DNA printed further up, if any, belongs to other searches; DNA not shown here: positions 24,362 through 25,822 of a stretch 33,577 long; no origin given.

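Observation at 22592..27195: acpP followed by a tightly coupled operon of an MscS-like channel, two FemAB/BioF2-like GNAT paralogs and two ArnE/ArnF-sized half transporters: a candidate novel lipid or glycan modification-and-flip module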

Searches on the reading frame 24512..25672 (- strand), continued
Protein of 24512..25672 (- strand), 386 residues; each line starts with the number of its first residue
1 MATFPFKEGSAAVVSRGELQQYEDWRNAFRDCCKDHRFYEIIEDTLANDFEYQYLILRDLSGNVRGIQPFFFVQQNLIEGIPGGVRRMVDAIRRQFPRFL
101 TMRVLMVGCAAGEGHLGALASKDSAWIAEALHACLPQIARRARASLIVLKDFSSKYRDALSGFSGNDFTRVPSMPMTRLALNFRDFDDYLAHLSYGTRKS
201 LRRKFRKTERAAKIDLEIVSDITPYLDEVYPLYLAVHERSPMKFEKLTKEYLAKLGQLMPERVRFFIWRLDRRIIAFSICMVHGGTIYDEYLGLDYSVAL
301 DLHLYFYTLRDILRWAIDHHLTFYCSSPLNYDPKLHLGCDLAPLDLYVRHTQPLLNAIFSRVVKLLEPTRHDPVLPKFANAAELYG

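Call 47: find_homologous_proteins(query=A4, max_evalue=1e-10)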
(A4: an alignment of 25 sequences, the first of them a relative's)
Query A4 (25 sequences) (516 aa, profile of the alignment): 297 proteins with E <= 1e-10 among 8000 candidates; the best 120 are listed.
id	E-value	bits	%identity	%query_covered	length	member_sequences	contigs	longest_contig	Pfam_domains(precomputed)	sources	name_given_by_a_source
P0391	1.6e-151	523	57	72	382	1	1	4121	PF13480.14,PF04339.19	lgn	-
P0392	1.1e-150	520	57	72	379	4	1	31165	PF13480.14,PF04339.19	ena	-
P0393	2.3e-149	516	59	71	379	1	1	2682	PF13480.14,PF04339.19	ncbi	-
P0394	3.1e-148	512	52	73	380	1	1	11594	PF13480.14,PF04339.19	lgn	-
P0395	7.6e-148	511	58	72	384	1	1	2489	PF13480.14,PF04339.19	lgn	-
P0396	8.4e-148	511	56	72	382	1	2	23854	PF13480.14,PF04339.19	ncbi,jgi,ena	-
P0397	1.1e-147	510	55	72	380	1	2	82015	PF13480.14,PF04339.19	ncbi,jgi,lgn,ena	-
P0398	1.8e-147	510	80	97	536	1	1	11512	PF00892.27,PF13480.14,PF04339.19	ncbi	-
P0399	2.8e-147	509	57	70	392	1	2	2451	PF13480.14,PF04339.19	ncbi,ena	-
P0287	7.5e-147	507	100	100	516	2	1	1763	PF00892.27,PF13480.14,PF04339.19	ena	-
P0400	9.2e-147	507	59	71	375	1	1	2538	PF13480.14,PF04339.19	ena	-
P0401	1.1e-146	507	54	71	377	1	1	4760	PF13480.14,PF04339.19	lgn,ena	-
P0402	1.2e-146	507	55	72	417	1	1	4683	PF13480.14,PF04339.19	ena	-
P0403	1.3e-146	507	52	72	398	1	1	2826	PF13480.14,PF04339.19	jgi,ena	-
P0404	2.6e-146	506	52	71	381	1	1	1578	PF13480.14,PF04339.19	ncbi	-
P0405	4.2e-146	505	52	71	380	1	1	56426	PF13480.14,PF04339.19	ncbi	-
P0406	6.9e-146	504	56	71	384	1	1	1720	PF13480.14,PF04339.19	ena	-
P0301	7.0e-146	504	48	73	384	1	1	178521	PF13480.14,PF04339.19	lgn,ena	-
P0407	1.5e-145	503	43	72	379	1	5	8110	PF13480.14,PF04339.19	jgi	jgi:predicted N-acyltransferase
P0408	1.6e-145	503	44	73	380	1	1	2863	PF13480.14,PF04339.19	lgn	-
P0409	8.6e-145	501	51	71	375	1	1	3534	PF13480.14,PF04339.19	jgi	-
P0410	2.1e-144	499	52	71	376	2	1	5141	PF13480.14,PF04339.19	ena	-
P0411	2.6e-144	499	54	71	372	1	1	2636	PF13480.14,PF04339.19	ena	-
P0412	3.1e-144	499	51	72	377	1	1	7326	PF13480.14,PF04339.19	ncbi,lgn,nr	ncbi:MAG: GNAT family N-acetyltransferase [Candidatus Omnitrophota bacterium]|nr:GNAT family N-acety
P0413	5.8e-144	498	55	73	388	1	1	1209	PF13480.14,PF04339.19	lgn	-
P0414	8.1e-144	498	57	71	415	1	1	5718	PF13480.14,PF04339.19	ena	-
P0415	1.1e-143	497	50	71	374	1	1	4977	PF13480.14,PF04339.19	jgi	jgi:predicted N-acyltransferase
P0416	1.2e-143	497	43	97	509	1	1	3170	PF00892.27,PF13480.14,PF04339.19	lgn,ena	-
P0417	1.3e-143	497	73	69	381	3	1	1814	PF13480.14,PF04339.19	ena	-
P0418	1.3e-143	497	56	71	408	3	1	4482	PF13480.14,PF04339.19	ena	-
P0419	1.4e-143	497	57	73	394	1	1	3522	PF13480.14,PF04339.19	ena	-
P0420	1.6e-143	497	48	71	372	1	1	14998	PF13480.14,PF04339.19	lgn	-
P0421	1.7e-143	496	52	73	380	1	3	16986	PF13480.14,PF04339.19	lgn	-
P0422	1.8e-143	496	45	96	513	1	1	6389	PF00892.27,PF13480.14,PF03151.23,PF04339.19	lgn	-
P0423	3.8e-143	495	51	70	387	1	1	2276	PF13480.14,PF04339.19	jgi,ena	-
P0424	5.0e-143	495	55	71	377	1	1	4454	PF13480.14,PF04339.19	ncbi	-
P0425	5.7e-143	495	56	72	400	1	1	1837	PF13480.14,PF04339.19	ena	-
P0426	5.9e-143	495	46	98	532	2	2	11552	PF00892.27,PF13480.14,PF04339.19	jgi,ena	-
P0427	1.8e-142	493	52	71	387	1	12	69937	PF13480.14,PF04339.19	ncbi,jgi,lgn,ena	-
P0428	3.1e-142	492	57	72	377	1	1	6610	PF13480.14,PF04339.19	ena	-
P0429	3.4e-142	492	51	71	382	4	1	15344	PF13480.14,PF04339.19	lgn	-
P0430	5.2e-142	492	52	71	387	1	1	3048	PF13480.14,PF04339.19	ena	-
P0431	7.8e-142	491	52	71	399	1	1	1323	PF13480.14,PF04339.19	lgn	-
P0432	1.1e-141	490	48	72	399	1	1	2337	PF13480.14,PF04339.19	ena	-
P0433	1.3e-141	490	53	71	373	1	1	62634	PF13480.14,PF04339.19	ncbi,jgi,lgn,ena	ncbi:MAG: GNAT family N-acetyltransferase [Candidatus Omnitrophota bacterium]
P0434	1.5e-141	490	56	71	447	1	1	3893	PF13480.14,PF04339.19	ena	-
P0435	2.2e-141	490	48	71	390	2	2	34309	PF13480.14,PF04339.19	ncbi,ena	-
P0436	3.5e-141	489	53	73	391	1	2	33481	PF13480.14,PF04339.19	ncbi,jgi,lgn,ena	-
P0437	5.3e-141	488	61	71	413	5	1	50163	PF13480.14,PF04339.19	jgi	-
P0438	5.7e-141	488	40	74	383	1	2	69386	PF13480.14,PF04339.19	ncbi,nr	ncbi:MAG: GNAT family N-acetyltransferase [Candidatus Omnitrophica bacterium]|nr:GNAT family N-acety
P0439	6.9e-141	488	51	71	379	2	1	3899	PF13480.14,PF04339.19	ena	-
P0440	7.0e-141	488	55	72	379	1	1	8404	PF13480.14,PF04339.19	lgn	-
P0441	7.9e-141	488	50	72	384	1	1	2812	PF13480.14,PF04339.19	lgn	-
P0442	1.1e-140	487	55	71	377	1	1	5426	PF13480.14,PF04339.19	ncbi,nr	ncbi:MAG: GNAT family N-acetyltransferase [Candidatus Omnitrophota bacterium]|nr:GNAT family N-acety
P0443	1.2e-140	487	51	71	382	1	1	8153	PF13480.14,PF04339.19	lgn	-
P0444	1.8e-140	487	53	72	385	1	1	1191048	PF13480.14,PF04339.19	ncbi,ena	-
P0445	1.8e-140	487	52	71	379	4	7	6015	PF13480.14,PF04339.19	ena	-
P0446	2.1e-140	486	50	72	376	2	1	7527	PF13480.14,PF04339.19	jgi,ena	-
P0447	2.2e-140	486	49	72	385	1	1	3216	PF13480.14,PF04339.19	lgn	-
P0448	2.4e-140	486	48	98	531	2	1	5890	PF00892.27,PF13480.14,PF04339.19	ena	-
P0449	2.8e-140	486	42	96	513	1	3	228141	PF00892.27,PF13480.14,PF04339.19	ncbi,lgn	-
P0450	2.9e-140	486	50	72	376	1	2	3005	PF13480.14,PF04339.19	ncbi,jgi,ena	-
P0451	3.0e-140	486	54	71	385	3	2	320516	PF13480.14,PF04339.19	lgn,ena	-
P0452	3.3e-140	486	53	72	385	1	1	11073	PF13480.14,PF04339.19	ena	-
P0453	3.5e-140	486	48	71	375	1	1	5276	PF13480.14,PF04339.19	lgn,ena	-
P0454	3.5e-140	486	53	72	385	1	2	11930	PF13480.14,PF04339.19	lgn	-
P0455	4.5e-140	485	53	72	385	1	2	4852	PF13480.14,PF04339.19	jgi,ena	-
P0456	5.2e-140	485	51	74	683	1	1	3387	PF13480.14,PF12697.14,PF00561.27,PF12146.16,PF04339.19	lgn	-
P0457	5.8e-140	485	48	95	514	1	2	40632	PF00892.27,PF13480.14,PF04339.19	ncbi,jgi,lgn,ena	-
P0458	5.9e-140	485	52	71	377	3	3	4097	PF13480.14,PF04339.19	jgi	jgi:predicted N-acyltransferase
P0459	7.1e-140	485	53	74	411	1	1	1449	PF13480.14,PF04339.19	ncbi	-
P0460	7.5e-140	484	52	72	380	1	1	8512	PF13480.14,PF04339.19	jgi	-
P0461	1.2e-139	484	51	71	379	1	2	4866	PF13480.14,PF04339.19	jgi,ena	-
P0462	1.5e-139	483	54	72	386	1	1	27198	PF13480.14,PF04339.19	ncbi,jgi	jgi:predicted N-acyltransferase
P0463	1.5e-139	483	51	71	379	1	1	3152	PF13480.14,PF04339.19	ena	-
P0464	2.2e-139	483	49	74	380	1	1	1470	PF13480.14,PF04339.19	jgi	jgi:predicted N-acyltransferase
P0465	2.3e-139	483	52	72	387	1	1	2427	PF13480.14,PF04339.19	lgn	-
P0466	2.3e-139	483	44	72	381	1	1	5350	PF13480.14,PF04339.19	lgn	-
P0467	2.6e-139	483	52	72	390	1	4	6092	PF13480.14,PF04339.19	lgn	-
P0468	2.7e-139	483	51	71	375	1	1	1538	PF13480.14,PF04339.19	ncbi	-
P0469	3.1e-139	482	53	71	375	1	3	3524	PF13480.14,PF04339.19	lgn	-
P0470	3.2e-139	482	52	71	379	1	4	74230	PF13480.14,PF04339.19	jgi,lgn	-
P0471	4.1e-139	482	50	72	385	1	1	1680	PF13480.14,PF04339.19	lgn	-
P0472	4.1e-139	482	51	72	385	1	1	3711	PF13480.14,PF04339.19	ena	-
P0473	5.6e-139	482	51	72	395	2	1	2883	PF13480.14,PF04339.19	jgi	-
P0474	5.7e-139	482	54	71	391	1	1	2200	PF13480.14,PF04339.19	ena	-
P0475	5.9e-139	482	52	72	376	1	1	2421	PF13480.14,PF04339.19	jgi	-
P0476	6.1e-139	481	52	72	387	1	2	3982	PF13480.14,PF04339.19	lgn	-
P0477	6.7e-139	481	52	72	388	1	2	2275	PF13480.14,PF04339.19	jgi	jgi:predicted N-acyltransferase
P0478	7.1e-139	481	52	70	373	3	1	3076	PF13480.14,PF04339.19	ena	-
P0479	7.6e-139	481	56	71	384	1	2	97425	PF13480.14,PF04339.19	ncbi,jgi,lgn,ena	-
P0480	8.4e-139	481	53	72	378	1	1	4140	PF13480.14,PF04339.19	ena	-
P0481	1.2e-138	481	54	71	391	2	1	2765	PF13480.14,PF04339.19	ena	-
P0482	1.2e-138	480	54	72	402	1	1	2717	PF13480.14,PF04339.19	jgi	jgi:predicted N-acyltransferase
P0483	1.3e-138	480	50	72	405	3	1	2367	PF13480.14,PF04339.19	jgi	-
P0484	1.4e-138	480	52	71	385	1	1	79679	PF13480.14,PF04339.19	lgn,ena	-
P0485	1.4e-138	480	47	71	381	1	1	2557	PF13480.14,PF04339.19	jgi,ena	-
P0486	1.8e-138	480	48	73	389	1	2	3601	PF13480.14,PF04339.19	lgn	-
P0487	1.8e-138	480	50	71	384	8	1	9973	PF13480.14,PF04339.19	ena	-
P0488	2.8e-138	479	47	71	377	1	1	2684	PF13480.14,PF04339.19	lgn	-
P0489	3.0e-138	479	49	70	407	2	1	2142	PF13480.14,PF04339.19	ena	-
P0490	3.5e-138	479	56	72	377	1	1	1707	PF13480.14,PF04339.19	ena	-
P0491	3.5e-138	479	54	74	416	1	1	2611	PF13480.14,PF04339.19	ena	-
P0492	5.0e-138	478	52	70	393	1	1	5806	PF13480.14,PF04339.19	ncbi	-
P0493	5.2e-138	478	52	71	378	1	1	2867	PF13480.14,PF04339.19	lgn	-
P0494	5.5e-138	478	53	70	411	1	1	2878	PF13480.14,PF04339.19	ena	-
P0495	5.9e-138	478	52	72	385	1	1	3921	PF13480.14,PF04339.19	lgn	-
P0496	6.0e-138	478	54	73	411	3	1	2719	PF13480.14,PF04339.19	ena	-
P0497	7.1e-138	478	53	72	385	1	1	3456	PF13480.14,PF04339.19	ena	-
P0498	8.0e-138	478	51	71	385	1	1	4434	PF13480.14,PF04339.19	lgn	-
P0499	8.1e-138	478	50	74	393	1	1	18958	PF13480.14,PF04339.19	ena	-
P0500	1.3e-137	477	53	71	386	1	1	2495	PF13480.14,PF04339.19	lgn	-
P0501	1.4e-137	477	53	72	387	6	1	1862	PF13480.14,PF04339.19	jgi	-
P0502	1.5e-137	477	54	72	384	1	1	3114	PF13480.14,PF04339.19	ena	-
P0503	1.5e-137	477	53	71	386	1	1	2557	PF13480.14,PF04339.19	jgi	jgi:predicted N-acyltransferase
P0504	1.6e-137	477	46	72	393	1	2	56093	PF13480.14,PF04339.19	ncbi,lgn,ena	-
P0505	1.7e-137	477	50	71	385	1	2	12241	PF13480.14,PF04339.19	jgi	jgi:predicted N-acyltransferase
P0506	1.8e-137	477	52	70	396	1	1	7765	PF13480.14,PF04339.19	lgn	-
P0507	2.1e-137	476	52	72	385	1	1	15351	PF13480.14,PF04339.19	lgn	-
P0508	2.1e-137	476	52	72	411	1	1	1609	PF13480.14,PF04339.19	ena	-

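Call 48: find_encoding_contigs(protein=P0444, flank=7000, max_places=1)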
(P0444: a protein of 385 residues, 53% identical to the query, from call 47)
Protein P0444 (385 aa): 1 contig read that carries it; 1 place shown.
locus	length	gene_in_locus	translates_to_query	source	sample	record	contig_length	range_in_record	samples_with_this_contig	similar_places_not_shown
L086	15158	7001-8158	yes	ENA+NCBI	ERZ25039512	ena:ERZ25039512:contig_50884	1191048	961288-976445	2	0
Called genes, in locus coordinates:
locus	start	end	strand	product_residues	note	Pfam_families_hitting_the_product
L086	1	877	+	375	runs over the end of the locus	-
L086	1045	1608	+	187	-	PF01613:Flavin_Reduct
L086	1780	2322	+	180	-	PF08448:PAS_4 (weak)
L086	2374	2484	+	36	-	-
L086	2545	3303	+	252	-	PF08448:PAS_4 (weak), PF13426:PAS_9 (weak)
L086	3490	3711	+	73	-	-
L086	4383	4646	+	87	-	-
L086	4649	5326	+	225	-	-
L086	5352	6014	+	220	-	PF01902:Diphthami_syn_2_N (weak), PF28410:Diphthami_syn_2_C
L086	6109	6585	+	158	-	-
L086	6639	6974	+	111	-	-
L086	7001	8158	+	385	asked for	PF04339:FemAB_like, PF13480:Acetyltransf_6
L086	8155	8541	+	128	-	PF00892:EamA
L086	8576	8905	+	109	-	PF05653:Mg_trans_NIPA, PF00892:EamA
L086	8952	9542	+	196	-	PF01789:PsbP (faint)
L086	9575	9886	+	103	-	-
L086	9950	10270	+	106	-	-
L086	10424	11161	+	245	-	PF01522:Polysacc_deac_1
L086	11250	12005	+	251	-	PF01476:LysM, PF01510:Amidase_2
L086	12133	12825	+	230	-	PF04748:Polysacc_deac_2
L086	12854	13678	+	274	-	PF01522:Polysacc_deac_1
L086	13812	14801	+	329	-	-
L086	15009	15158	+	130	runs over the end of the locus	-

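Call 49: find_encoding_contigs(protein=P0449, flank=7000, max_places=1)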
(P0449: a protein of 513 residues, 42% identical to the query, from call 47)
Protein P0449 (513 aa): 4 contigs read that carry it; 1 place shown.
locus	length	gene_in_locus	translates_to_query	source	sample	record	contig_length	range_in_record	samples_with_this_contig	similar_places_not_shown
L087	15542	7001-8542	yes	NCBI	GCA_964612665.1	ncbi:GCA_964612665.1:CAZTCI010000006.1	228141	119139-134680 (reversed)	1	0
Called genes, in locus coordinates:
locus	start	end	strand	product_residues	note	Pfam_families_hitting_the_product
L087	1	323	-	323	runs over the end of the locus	PF00884:Sulfatase, PF01663:Phosphodiest, PF01676:Metalloenzyme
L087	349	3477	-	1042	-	PF00873:ACR_tran, PF03176:MMPL (faint)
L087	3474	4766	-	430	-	PF02321:OEP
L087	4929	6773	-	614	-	PF13231:PMT_2 (weak), PF01522:Polysacc_deac_1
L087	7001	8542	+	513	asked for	PF04339:FemAB_like, PF13480:Acetyltransf_6, PF00892:EamA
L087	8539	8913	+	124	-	PF00892:EamA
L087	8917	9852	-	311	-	PF00491:Arginase (faint)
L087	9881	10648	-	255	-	PF03988:DUF347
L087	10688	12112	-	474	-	PF00202:Aminotran_3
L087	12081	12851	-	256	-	PF00702:Hydrolase (weak), PF06888:Put_Phosphatase, PF12710:HAD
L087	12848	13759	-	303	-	PF12146:Hydrolase_4, PF00561:Abhydrolase_1, PF12697:Abhydrolase_6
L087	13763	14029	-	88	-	PF00550:PP-binding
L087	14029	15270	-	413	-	PF00109:ketoacyl-synt, PF00108:Thiolase_N (faint), PF02801:Ketoacyl-synt_C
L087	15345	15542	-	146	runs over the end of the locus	-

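Call 50: find_encoding_contigs(protein=P0301, flank=7000, max_places=1)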
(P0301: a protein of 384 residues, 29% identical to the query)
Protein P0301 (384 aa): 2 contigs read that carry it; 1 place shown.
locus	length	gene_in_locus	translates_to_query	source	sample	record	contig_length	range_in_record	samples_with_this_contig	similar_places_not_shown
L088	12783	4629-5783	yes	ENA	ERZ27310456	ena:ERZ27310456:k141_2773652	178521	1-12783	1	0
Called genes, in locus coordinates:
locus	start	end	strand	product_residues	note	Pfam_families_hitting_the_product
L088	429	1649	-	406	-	PF13173:AAA_14, PF13635:DUF4143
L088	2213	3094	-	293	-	PF13408:Zn_ribbon_recom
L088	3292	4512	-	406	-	PF00657:Lipase_GDSL, PF13472:Lipase_GDSL_2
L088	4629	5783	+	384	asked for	PF04339:FemAB_like, PF13480:Acetyltransf_6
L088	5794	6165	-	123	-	PF00892:EamA, PF10639:TMEM234 (weak)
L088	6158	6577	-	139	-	PF00892:EamA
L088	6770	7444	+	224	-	PF00027:cNMP_binding, PF13545:HTH_Crp_2, PF00325:Crp (weak)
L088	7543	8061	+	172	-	PF01814:Hemerythrin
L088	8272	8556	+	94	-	-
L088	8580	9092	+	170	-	PF04073:tRNA_edit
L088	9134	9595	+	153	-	PF00034:Cytochrom_C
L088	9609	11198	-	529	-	PF04773:FecR (weak), PF16537:T2SSB (faint), PF23862:CdsD_C (faint)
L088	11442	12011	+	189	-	PF08207:EFP_N, PF01132:EFP, PF09285:Elong-fact-P_C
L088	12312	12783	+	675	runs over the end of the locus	PF13520:AA_permease_2, PF00324:AA_permease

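Call 55: find_encoding_contigs(protein=P0457, flank=7000, max_places=2)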
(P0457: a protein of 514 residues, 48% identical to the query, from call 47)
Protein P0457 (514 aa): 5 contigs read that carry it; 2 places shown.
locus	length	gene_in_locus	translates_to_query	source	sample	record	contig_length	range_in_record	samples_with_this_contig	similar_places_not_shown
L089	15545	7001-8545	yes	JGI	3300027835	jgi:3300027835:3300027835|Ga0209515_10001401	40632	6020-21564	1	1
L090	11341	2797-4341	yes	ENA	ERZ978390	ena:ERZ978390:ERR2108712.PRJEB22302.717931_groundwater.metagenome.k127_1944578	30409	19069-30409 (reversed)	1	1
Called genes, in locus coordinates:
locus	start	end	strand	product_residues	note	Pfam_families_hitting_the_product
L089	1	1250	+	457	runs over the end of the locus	PF07719:TPR_2 (faint), PF13174:TPR_6 (faint), PF13428:TPR_14 (faint), PF13432:TPR_16 (faint), PF14559:TPR_19 (faint), PF13431:TPR_17 (faint)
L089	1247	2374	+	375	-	-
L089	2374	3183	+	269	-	PF00924:MS_channel_2nd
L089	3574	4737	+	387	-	PF01145:Band_7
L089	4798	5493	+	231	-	PF03988:DUF347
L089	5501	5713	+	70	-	-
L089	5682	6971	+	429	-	PF00501:AMP-binding, PF14535:AMP-binding_C_2 (weak)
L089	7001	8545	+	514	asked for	PF04339:FemAB_like, PF13480:Acetyltransf_6, PF00892:EamA (weak)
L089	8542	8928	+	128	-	PF05653:Mg_trans_NIPA, PF10639:TMEM234 (weak), PF00892:EamA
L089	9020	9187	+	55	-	PF23477:zf_Tbcl_2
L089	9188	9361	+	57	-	-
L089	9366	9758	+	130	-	-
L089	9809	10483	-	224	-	PF02677:QueH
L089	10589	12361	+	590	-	PF02554:CstA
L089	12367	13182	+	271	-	PF25084:LbH_EIF2B (faint), PF25087:GMPPB_C (weak), PF00132:Hexapep (weak), PF13720:Acetyltransf_11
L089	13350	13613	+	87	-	-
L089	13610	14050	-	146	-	-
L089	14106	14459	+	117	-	PF00072:Response_reg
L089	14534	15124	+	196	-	-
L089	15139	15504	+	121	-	-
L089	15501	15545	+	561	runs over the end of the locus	-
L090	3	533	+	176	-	?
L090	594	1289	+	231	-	PF03988:DUF347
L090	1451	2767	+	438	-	PF00501:AMP-binding, PF14535:AMP-binding_C_2 (weak)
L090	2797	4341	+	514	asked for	PF04339:FemAB_like, PF13480:Acetyltransf_6, PF00892:EamA (weak)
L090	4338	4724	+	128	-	PF05653:Mg_trans_NIPA, PF10639:TMEM234 (weak), PF00892:EamA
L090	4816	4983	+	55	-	PF23477:zf_Tbcl_2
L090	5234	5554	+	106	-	-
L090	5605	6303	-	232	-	PF02677:QueH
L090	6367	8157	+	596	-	PF02554:CstA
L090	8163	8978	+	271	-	PF25084:LbH_EIF2B (faint), PF25087:GMPPB_C (weak), PF00132:Hexapep (weak), PF13720:Acetyltransf_11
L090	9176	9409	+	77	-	-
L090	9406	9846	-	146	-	-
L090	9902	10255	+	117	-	PF00072:Response_reg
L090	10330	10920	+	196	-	-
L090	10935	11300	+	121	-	-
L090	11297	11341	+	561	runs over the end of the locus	-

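Call 56: find_encoding_contigs(protein=P0451, flank=7000, max_places=1)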
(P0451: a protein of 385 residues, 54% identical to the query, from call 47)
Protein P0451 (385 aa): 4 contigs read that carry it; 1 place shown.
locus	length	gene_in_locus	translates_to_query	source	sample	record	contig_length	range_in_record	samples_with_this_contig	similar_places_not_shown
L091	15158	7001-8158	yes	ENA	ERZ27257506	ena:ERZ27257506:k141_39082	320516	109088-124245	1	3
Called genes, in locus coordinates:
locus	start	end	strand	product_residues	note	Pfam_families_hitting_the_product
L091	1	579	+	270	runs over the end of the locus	PF00239:Resolvase, PF07508:Recombinase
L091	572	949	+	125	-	-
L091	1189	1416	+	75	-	PF12728:HTH_17 (weak)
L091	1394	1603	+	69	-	PF12844:HTH_19, PF13560:HTH_31 (weak), PF01381:HTH_3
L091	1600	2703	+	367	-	PF00589:Phage_integrase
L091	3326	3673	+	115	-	PF01740:STAS, PF13466:STAS_2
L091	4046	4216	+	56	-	-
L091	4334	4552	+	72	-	PF09905:VF530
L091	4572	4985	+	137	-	-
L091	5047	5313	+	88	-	-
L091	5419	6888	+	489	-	PF00999:Na_H_Exchanger, PF02080:TrkA_C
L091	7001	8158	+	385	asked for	PF04339:FemAB_like, PF13480:Acetyltransf_6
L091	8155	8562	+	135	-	PF00892:EamA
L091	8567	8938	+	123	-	PF00892:EamA, PF10639:TMEM234 (weak)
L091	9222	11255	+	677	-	PF03477:ATP-cone, PF13597:NRDD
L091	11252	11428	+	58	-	PF13597:NRDD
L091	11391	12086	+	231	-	PF13353:Fer4_12, PF04055:Radical_SAM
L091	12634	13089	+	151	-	PF22381:Staph_reg_Sar_Rot, PF01047:MarR, PF12802:MarR_2, PF13463:HTH_27 (weak), PF13601:HTH_34 (weak)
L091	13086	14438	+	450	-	PF02321:OEP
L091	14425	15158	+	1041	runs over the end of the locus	PF00873:ACR_tran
